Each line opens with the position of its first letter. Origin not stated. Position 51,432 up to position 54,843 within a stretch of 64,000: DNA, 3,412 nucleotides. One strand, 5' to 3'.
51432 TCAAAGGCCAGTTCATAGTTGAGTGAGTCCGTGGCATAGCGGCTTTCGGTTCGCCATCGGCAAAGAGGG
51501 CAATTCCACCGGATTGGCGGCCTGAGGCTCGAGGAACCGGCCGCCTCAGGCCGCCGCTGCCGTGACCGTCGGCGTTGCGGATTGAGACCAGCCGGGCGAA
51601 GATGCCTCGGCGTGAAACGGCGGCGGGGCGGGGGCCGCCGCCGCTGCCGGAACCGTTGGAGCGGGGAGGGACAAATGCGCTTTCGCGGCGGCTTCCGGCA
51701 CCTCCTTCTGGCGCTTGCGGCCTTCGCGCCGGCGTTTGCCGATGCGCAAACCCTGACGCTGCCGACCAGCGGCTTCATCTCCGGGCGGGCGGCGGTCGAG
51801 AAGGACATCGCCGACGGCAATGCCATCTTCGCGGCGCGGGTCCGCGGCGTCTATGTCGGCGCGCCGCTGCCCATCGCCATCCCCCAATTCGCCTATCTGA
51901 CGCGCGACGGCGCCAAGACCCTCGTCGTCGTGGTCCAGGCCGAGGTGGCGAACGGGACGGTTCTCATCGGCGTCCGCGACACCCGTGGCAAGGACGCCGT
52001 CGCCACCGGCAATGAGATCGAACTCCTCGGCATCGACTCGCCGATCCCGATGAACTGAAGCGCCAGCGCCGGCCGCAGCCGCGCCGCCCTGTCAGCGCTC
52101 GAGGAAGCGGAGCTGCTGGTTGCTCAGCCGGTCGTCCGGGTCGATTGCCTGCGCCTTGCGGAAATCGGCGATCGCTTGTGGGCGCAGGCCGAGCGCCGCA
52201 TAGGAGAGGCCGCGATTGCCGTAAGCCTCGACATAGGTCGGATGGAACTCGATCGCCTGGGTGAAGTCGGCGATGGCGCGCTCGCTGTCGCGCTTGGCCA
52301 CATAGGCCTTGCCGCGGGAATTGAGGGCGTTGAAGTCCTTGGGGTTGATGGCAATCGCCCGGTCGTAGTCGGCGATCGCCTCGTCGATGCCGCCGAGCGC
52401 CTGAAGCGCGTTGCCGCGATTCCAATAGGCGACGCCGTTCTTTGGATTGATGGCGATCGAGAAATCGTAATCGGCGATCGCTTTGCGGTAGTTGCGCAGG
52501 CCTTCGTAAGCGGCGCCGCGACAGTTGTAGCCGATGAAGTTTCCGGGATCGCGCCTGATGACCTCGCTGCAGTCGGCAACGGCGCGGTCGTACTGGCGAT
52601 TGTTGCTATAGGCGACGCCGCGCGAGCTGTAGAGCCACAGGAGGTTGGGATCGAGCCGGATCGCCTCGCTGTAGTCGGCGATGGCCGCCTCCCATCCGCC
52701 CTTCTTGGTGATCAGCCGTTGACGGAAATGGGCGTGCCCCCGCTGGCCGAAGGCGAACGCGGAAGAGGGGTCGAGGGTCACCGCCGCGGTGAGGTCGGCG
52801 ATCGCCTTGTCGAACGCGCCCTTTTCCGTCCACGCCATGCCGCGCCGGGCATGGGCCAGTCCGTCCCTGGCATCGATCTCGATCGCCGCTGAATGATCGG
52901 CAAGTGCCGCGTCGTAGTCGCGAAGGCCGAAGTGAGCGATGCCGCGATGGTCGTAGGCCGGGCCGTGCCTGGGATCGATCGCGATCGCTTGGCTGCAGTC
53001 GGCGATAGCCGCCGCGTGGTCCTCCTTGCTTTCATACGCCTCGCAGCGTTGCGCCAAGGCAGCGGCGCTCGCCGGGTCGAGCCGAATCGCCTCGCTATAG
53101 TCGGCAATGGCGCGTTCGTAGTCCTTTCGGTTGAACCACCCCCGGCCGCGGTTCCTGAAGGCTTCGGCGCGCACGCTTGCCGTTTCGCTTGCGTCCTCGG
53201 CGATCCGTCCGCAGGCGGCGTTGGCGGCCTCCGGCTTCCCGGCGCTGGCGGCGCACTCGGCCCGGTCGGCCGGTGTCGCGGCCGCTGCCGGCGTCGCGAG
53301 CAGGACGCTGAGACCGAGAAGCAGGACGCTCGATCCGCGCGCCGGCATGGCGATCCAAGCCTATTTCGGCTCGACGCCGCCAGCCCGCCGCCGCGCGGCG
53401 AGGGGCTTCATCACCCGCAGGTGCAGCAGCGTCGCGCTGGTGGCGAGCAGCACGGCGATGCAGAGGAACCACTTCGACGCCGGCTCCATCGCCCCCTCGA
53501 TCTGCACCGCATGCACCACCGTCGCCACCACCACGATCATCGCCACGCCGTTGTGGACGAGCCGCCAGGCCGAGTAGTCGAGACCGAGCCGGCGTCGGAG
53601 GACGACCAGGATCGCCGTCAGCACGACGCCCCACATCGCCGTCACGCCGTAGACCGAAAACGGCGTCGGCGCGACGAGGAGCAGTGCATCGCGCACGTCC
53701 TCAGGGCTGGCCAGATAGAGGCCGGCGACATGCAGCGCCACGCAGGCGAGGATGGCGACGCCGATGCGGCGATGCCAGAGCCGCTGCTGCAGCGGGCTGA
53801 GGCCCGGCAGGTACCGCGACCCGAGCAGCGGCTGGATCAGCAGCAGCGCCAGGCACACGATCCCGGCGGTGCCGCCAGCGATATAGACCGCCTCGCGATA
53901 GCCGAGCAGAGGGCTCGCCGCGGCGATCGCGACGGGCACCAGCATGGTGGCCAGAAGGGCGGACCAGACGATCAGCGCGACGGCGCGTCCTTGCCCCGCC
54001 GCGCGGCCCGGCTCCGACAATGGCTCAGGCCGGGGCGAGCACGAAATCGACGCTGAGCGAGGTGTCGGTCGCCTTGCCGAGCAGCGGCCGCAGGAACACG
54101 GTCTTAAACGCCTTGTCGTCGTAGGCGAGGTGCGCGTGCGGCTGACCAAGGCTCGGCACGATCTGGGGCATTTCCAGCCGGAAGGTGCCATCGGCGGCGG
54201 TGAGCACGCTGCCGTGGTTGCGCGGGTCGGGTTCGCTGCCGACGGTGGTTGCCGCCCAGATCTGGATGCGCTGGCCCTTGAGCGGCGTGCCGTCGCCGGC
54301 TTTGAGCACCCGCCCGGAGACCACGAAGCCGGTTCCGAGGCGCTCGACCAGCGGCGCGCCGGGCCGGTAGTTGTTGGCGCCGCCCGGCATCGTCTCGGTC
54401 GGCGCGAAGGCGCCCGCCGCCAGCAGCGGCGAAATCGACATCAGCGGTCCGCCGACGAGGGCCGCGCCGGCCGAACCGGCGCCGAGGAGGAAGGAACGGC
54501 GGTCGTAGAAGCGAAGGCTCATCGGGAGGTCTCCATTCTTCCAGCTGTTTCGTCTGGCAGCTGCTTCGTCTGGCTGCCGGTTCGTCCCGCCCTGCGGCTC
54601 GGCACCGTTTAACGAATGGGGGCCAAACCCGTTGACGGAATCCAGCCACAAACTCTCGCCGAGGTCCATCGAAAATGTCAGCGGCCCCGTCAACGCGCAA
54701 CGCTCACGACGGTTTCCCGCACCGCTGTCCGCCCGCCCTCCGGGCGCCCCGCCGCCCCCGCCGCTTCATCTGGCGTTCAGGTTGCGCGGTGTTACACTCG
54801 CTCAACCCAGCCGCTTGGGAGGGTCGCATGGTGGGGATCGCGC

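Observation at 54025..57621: Periplasmic TPR-caspase (orthocaspase) with a secreted downstream partner; a stand-alone paralog of its TPR sensor domain lies 42 kb away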

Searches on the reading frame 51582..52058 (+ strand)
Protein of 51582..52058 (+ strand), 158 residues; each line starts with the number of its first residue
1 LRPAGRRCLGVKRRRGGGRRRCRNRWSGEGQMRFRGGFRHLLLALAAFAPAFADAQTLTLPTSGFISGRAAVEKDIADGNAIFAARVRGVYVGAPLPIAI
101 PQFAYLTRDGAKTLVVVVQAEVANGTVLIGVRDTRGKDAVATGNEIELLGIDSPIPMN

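Call 3: search_protein_families(library=pfam, proteins=[window:51582-52058:+], max_evalue=0.01)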
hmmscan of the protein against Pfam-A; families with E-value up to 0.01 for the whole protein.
window:51582-52058:+ (158 aa): 1 family
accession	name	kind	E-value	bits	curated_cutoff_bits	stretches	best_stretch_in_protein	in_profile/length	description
PF18883.6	AC_1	-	0.0037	17.7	27.1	1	102-150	41-89/114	Autochaperone Domain Type 1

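Call 21: search_protein_families(library=ncbifam, proteins=[window:51675-52058:+], max_evalue=0.01)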
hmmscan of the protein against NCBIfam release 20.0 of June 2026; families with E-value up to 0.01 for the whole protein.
window:51675-52058:+ (127 aa): 0 families

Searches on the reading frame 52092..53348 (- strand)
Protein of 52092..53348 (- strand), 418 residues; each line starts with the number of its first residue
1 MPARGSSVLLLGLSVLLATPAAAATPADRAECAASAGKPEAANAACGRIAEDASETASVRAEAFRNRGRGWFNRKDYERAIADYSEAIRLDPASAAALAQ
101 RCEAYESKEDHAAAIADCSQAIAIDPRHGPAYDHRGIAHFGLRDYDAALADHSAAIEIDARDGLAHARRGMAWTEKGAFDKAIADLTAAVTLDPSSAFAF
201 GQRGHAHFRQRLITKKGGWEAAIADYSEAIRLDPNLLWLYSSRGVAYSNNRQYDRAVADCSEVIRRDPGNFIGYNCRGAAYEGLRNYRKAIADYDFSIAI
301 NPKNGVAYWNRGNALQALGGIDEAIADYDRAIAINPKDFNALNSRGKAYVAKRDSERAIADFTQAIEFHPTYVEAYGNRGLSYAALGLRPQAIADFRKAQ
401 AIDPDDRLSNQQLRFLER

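Call 3: search_protein_families(library=pfam, proteins=[window:52092-53348:-], max_evalue=0.01)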
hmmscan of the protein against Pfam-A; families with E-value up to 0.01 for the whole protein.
window:52092-53348:- (418 aa): 20 families
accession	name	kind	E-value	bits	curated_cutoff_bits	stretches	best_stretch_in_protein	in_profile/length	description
PF00515.34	TPR_1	-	5.2e-69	225.9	27.8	9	374-406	2-34/34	Tetratricopeptide repeat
PF13414.12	TPR_11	-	6.7e-52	173.4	26.8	6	215-249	6-40/42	TPR repeat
PF07719.23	TPR_2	-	2.9e-51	167.8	27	7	61-93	1-33/34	Tetratricopeptide repeat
PF13181.12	TPR_8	-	3.7e-38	126.9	25.7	2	307-338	3-34/34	Tetratricopeptide repeat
PF13431.12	TPR_17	-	2e-34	115.4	24.4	3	328-360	2-34/34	Tetratricopeptide repeat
PF13371.12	TPR_9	-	7.3e-26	90.4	35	3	104-166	4-66/73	Tetratricopeptide repeat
PF13432.12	TPR_16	-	1.5e-25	89.7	32.7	4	345-406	3-64/65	Tetratricopeptide repeat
PF14559.12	TPR_19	-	1.4e-14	54.6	25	2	286-339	6-59/68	Tetratricopeptide repeat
PF25575.1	TPR_BSK1_C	-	2.4e-13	50.4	42.2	1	63-127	44-109/118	Serine/threonine-protein kinase BSK1-like, TPR repeats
PF13428.12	TPR_14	-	2.9e-13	49.5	23.5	0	307-342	3-38/44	Tetratricopeptide repeat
PF13174.12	TPR_6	-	7.5e-12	45.5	26.3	0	307-337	2-32/33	Tetratricopeptide repeat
PF01239.28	PPTA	-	6.8e-11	41.7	29.5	0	322-346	2-26/32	Protein prenyltransferase alpha subunit repeat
PF13424.12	TPR_12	-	1.7e-10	41.4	30.1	2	307-368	5-74/77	Tetratricopeptide repeat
PF23914.1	TPR_CcmH_CycH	-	2.3e-06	27.9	42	0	301-404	46-153/158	Cytochrome c-type biogenesis protein H TPR domain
PF13374.12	TPR_10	-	2e-05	24.8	27.5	0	310-334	7-31/42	Tetratricopeptide repeat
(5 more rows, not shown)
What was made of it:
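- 52092..53348 (-): Second stand-alone secreted Cys-box TPR protein (418 aa). Its start lies 12 nt after the stop of the Ferric_reduct gene. TPR_1 E 5e-69 (call 3).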

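Call 21: search_protein_families(library=ncbifam, proteins=[window:52092-53348:-], max_evalue=0.01)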
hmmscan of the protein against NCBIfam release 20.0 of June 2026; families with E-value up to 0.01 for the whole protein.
window:52092-53348:- (418 aa): 22 families
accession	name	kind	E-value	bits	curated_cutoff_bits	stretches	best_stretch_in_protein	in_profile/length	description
NF040959.1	MamA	equivalog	7.3e-39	133.3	200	3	57-199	33-175/204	magnetosome protein MamA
TIGR02917.1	PEP_TPR_lipo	equivalog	4.5e-32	110.8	312.2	3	143-343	343-537/899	XrtA/PEP-CTERM system TPR-repeat protein PrsT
TIGR02521.1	type_IV_pilW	equivalog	6.8e-25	88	154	3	281-413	41-175/234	type IV pilus biogenesis/stability protein PilW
TIGR00990.1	3a0801s09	subfamily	1.5e-22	80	757.25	4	92-211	328-447/615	mitochondrial import receptor subunit TOM70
NF008391.2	PRK11189.1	equivalog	2.9e-20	72.9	250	3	307-406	67-166/297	lipoprotein NlpI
NF047507.1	TPR_BatC_Lepto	exception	1.7e-13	50.6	175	1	34-97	69-132/214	TPR repeat-containing protein BatC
NF033762.1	social_mot_Tgl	equivalog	1.1e-12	47.9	225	3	283-399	78-196/252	social motility TPR repeat lipoprotein Tgl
NF033758.1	gliding_GltE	equivalog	1.5e-12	47.2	225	2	265-346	284-365/411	adventurous gliding motility TPR repeat lipoprotein GltE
TIGR02552.1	LcrH_SycD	equivalog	4.1e-11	42.8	104.8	2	312-369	59-116/136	SycD/LcrH family type III secretion system chaperone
NF002725.1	PRK02603.1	equivalog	4.4e-11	43.1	143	1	301-392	31-125/173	photosystem I assembly protein Ycf3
NF008520.0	PRK11447.1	equivalog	4.9e-10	37.9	858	2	344-408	274-338/1157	cellulose synthase complex outer membrane protein BcsC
NF047558.1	TPR_END_plus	domain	3.4e-09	36.5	32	0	347-374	7-34/56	TPR end-of-group domain-containing protein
NF011886.0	PRK15359.1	equivalog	1.5e-08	34.5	146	1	242-338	29-125/144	type III secretion system chaperone protein SscB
NF033920.0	C39_PA2778_fam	equivalog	2.8e-07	30.2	150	1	308-403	159-254/255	PA2778 family cysteine peptidase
NF052243.1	T4PFormProtSgmX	equivalog_domain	4.6e-06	25.2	1800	1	315-367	13-65/1065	type IV pili formation protein SgmX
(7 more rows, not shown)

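Call 71: search_protein_families(library=padloc, proteins=[window:52092-53348:-], max_evalue=0.001)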
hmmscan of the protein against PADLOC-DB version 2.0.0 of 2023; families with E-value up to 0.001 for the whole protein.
window:52092-53348:- (418 aa): 1 family
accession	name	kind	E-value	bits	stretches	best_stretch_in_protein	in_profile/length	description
PDLC05063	PDC-S67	-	0.00053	17.4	0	354-395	110-151/203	-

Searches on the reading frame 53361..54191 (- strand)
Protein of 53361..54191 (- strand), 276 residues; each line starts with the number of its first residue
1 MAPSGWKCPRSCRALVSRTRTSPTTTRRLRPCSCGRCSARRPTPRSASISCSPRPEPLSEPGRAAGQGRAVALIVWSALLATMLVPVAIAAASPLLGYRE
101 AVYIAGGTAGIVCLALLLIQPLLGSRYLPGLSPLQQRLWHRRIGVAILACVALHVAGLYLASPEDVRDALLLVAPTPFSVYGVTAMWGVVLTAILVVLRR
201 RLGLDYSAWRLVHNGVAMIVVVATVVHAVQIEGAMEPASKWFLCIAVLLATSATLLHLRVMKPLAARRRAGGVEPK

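Call 3: search_protein_families(library=pfam, proteins=[window:53361-54191:-], max_evalue=0.01)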
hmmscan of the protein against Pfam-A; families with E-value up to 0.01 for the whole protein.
window:53361-54191:- (276 aa): 2 families
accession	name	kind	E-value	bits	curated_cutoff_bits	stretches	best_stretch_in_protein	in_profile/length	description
PF01794.25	Ferric_reduct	-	5.9e-10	39.7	28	1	109-223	1-120/121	Ferric reductase like transmembrane component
PF14358.11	DUF4405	-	0.00029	21.8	26.7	0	188-228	12-62/66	Domain of unknown function (DUF4405)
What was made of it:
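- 53361..53945 (-): Ferric_reduct-family membrane protein (194 aa as called). PF01794, 39.7 bits against cut-off 28 (call 3).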

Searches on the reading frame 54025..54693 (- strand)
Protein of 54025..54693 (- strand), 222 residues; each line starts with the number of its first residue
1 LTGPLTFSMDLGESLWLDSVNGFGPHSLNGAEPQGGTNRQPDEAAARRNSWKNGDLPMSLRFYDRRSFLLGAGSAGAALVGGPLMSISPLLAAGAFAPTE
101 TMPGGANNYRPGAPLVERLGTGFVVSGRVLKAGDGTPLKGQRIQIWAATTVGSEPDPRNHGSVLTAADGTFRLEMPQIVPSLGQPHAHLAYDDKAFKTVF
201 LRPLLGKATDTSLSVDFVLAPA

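Call 3: search_protein_families(library=pfam, proteins=[window:54025-54693:-], max_evalue=0.01)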
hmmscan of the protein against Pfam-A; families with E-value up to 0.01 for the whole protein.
window:54025-54693:- (222 aa): 2 families
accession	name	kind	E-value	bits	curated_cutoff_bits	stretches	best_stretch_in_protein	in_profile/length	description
PF00775.27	Dioxygenase_C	-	0.00013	21.9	27.3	1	119-174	26-89/182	Dioxygenase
PF10518.14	TAT_signal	-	0.0081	16.5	22.7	1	64-79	3-18/21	TAT (twin-arginine translocation) pathway signal sequence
